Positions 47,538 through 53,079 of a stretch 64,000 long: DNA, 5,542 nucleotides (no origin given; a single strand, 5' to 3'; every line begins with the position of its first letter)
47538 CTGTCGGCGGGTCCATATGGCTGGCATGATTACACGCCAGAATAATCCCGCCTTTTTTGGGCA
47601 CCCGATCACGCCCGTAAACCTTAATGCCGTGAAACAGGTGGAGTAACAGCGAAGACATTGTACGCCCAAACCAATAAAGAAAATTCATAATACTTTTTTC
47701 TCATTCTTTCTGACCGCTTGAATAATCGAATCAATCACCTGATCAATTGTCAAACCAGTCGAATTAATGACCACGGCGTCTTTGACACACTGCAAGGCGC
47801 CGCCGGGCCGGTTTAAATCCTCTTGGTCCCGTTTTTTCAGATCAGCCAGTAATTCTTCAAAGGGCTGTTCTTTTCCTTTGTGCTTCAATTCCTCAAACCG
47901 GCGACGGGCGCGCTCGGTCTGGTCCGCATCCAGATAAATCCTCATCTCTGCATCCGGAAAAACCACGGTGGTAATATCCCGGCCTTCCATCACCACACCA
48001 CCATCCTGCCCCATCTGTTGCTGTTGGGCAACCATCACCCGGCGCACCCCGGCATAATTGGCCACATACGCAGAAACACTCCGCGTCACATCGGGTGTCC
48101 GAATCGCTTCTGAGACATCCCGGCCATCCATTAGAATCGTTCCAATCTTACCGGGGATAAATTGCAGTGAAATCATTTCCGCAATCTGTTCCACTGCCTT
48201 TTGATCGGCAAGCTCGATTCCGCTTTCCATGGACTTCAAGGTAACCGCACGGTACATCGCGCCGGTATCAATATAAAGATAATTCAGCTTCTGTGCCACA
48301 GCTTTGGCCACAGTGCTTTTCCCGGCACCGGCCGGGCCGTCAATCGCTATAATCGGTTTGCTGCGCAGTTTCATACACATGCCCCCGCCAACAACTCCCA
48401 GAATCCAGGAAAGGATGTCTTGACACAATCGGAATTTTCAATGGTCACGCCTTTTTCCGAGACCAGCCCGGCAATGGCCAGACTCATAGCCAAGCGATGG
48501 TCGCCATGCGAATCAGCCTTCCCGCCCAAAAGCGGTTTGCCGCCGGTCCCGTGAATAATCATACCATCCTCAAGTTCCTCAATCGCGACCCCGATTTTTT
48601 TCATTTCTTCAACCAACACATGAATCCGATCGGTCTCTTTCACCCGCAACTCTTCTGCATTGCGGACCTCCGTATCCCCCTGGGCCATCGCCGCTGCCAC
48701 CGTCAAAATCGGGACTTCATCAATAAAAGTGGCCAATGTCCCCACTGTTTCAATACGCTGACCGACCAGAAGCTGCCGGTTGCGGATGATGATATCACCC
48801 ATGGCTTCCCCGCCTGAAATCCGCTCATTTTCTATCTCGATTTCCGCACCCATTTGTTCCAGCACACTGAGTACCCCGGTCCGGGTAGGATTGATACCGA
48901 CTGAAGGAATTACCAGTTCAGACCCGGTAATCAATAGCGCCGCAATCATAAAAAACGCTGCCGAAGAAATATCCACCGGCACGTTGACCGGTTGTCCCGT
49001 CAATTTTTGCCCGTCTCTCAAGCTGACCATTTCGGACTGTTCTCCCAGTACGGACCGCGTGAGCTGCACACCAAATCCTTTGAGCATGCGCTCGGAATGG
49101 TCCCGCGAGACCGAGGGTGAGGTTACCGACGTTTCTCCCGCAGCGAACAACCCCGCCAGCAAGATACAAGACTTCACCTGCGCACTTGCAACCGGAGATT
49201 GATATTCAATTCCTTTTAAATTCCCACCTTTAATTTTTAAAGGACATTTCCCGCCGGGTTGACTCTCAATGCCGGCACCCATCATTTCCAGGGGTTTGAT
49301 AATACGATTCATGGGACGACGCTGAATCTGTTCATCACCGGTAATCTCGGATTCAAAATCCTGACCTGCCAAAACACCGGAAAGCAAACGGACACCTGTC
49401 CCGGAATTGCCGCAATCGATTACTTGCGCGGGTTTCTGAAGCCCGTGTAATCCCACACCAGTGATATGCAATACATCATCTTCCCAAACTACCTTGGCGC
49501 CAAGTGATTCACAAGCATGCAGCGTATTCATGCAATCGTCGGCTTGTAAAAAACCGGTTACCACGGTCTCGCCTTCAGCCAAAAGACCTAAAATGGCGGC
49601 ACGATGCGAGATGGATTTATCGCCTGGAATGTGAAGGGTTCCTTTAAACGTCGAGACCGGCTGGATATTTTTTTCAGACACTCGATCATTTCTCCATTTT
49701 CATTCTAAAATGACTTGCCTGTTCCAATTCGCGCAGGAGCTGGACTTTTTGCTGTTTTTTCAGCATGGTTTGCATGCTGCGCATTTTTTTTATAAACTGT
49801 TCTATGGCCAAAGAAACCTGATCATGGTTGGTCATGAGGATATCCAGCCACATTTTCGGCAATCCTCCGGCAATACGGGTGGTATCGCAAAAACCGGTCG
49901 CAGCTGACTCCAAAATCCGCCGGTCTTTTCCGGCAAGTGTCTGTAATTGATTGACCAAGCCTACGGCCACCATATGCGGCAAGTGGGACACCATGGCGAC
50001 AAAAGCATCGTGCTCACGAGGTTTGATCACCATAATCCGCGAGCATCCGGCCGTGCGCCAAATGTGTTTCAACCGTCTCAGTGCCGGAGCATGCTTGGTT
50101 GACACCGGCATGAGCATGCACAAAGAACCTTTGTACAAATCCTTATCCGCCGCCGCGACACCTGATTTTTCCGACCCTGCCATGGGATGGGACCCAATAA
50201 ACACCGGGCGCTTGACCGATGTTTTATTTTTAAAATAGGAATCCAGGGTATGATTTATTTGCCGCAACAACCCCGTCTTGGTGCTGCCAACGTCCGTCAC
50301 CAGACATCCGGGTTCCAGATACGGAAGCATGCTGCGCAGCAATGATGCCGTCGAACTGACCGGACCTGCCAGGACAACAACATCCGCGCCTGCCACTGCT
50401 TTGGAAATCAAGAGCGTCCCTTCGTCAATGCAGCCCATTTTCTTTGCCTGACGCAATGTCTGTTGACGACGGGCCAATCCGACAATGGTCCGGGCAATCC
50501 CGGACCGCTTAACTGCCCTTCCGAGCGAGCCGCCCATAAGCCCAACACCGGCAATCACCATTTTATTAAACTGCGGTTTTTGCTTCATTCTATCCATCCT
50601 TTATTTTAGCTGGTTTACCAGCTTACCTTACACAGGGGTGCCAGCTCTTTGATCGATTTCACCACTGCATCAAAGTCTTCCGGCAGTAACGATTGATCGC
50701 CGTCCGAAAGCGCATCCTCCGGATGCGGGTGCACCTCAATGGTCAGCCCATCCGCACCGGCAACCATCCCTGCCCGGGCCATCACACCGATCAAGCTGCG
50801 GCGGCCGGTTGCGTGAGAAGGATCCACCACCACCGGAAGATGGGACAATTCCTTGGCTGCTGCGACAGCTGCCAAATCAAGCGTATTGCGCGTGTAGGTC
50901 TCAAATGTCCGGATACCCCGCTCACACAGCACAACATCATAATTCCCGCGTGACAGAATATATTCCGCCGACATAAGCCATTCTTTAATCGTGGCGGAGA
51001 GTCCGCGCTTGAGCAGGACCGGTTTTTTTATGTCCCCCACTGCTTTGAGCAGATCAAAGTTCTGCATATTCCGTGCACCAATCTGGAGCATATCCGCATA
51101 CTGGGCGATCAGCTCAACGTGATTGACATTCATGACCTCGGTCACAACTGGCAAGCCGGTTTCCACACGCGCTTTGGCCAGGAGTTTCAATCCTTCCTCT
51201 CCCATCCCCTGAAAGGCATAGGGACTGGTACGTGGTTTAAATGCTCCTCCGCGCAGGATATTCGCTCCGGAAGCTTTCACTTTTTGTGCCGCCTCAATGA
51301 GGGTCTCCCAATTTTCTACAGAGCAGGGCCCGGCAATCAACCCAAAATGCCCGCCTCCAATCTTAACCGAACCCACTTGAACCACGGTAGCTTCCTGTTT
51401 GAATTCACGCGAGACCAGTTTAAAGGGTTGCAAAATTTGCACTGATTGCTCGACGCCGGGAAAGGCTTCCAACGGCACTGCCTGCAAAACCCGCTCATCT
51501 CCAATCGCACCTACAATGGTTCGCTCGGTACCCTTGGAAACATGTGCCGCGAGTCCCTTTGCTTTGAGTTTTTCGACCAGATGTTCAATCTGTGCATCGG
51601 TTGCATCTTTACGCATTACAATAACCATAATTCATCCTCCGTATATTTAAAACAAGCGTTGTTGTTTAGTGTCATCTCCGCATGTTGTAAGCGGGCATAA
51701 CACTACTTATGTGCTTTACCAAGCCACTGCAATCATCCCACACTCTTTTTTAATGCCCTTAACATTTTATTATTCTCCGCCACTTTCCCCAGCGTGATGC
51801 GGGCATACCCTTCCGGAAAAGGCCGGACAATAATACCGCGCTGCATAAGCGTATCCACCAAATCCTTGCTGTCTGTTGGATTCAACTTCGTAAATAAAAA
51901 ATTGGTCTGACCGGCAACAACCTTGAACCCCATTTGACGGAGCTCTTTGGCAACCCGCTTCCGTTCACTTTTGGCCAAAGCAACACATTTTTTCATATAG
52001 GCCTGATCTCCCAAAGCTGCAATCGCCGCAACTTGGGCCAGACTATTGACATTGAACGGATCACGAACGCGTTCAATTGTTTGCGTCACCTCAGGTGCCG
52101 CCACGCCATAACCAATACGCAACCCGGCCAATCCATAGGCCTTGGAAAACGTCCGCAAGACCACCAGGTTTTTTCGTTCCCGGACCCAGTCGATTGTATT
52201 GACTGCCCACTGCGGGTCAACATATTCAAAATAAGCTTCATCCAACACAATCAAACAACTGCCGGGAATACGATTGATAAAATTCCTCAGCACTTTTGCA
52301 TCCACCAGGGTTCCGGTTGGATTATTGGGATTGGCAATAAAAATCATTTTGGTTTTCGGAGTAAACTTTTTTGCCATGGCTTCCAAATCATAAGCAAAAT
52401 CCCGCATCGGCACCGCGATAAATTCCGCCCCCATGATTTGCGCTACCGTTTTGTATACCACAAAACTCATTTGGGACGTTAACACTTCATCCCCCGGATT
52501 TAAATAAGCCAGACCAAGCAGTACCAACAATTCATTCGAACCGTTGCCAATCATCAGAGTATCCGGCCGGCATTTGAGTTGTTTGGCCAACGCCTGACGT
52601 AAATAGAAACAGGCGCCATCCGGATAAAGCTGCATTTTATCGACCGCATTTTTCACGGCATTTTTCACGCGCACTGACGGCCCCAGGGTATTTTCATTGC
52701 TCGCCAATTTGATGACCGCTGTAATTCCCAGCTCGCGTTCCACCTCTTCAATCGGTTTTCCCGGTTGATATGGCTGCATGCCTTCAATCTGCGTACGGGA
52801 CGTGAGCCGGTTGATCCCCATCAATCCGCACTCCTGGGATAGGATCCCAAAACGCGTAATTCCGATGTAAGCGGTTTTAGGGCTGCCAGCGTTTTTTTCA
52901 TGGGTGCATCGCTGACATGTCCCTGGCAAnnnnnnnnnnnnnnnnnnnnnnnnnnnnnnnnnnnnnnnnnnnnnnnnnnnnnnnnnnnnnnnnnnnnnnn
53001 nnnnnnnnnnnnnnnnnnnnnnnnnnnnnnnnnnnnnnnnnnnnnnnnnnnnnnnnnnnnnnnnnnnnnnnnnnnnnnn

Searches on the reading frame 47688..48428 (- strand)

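Call 43: search_protein_families(library=pfam, proteins=[window:47688-48428:-], max_evalue=0.0001)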
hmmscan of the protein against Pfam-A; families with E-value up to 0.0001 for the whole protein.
window:47688-48428:- (247 aa): 7 families
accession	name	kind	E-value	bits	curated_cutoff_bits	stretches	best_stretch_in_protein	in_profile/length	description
PF02224.24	Cytidylate_kin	-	1.6e-72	244.1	26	1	27-240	1-210/211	Cytidylate kinase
PF13189.12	Cytidylate_kin2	-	6.8e-08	33.3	28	1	26-184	1-134/176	Cytidylate kinase-like family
PF13238.12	AAA_18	-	3.9e-07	31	29.4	1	27-188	1-119/128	AAA domain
PF13207.12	AAA_17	-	1.1e-06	29.4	27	1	31-71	2-46/136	AAA domain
PF00005.33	ABC_tran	-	3.8e-06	28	25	0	19-77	6-67/137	ABC transporter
PF01202.28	SKI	-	1.9e-05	25.3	22.1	0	34-69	2-37/159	Shikimate kinase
PF00406.28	ADK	-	4.6e-05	24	26.8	0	31-75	3-47/151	Adenylate kinase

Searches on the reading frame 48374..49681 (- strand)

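Call 43: search_protein_families(library=pfam, proteins=[window:48374-49681:-], max_evalue=0.0001)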
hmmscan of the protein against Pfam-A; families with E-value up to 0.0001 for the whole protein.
window:48374-49681:- (436 aa): 1 family
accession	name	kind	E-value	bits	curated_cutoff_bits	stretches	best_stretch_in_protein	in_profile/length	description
PF00275.25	EPSP_synthase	-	1e-118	397.1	22.8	1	7-430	2-416/417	EPSP synthase (3-phosphoshikimate 1-carboxyvinyltransferase)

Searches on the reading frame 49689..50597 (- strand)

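Call 43: search_protein_families(library=pfam, proteins=[window:49689-50597:-], max_evalue=0.0001)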
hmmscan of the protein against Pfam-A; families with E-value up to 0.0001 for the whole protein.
window:49689-50597:- (303 aa): 4 families
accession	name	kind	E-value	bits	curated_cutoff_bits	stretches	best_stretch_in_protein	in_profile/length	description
PF02153.23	PDH_N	-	4.5e-30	104.6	26.5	1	25-185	1-150/154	Prephenate dehydrogenase, nucleotide-binding domain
PF20463.3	PDH_C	-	1.1e-25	90.4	22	1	192-292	1-101/102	Prephenate dehydrogenase, dimerization domain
PF03807.23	F420_oxidored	-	3.1e-06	28.1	21.6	1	14-103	3-91/94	NADP oxidoreductase coenzyme F420-dependent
PF03446.21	NAD_binding_2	-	2e-05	25.1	21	0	15-119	4-108/161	NAD binding domain of 6-phosphogluconate dehydrogenase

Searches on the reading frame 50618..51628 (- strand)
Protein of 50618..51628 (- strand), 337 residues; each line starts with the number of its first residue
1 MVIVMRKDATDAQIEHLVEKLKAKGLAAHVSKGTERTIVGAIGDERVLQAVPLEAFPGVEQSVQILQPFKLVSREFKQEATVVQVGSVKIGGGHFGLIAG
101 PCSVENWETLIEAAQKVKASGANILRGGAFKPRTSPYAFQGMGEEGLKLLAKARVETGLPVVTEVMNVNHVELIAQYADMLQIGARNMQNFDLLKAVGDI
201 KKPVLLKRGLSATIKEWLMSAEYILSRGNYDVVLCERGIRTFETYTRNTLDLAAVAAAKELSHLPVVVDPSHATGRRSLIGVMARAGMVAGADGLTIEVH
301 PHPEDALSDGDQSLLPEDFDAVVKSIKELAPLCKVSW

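Call 44: search_protein_families(library=pfam, proteins=[window:50618-51628:-], max_evalue=0.0001)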
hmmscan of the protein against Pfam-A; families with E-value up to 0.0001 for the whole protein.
window:50618-51628:- (337 aa): 3 families
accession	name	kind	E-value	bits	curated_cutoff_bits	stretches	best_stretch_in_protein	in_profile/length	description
PF00793.26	DAHP_synth_1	-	1.7e-82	276.8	25.5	1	87-329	9-264/270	DAHP synthetase I family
PF18152.6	DAHP_snth_FXD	-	2.3e-22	79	27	1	1-66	1-66/67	DAHP synthase ferredoxin-like domain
PF03102.20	NeuB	-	2.5e-06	27.6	22.1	1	142-329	53-232/241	NeuB family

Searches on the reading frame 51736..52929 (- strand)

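Call 44: search_protein_families(library=pfam, proteins=[window:51736-52929:-], max_evalue=0.0001)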
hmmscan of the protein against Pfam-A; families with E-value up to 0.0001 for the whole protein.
window:51736-52929:- (398 aa): 4 families
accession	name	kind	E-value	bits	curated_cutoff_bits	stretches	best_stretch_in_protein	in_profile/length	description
PF00155.27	Aminotran_1_2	-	2.3e-59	201.8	19.7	1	72-392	3-360/361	Aminotransferase class I and II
PF01041.23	DegT_DnrJ_EryC1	-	1.4e-06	28.2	19.8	1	122-200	40-120/360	DegT/DnrJ/EryC1/StrS aminotransferase family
PF00266.25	Aminotran_5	-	1.1e-05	25.1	21.5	1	135-231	76-176/371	Aminotransferase class-V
PF01053.26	Cys_Met_Meta_PP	-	3.1e-05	23.2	27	1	140-232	85-175/381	Cys/Met metabolism PLP-dependent enzyme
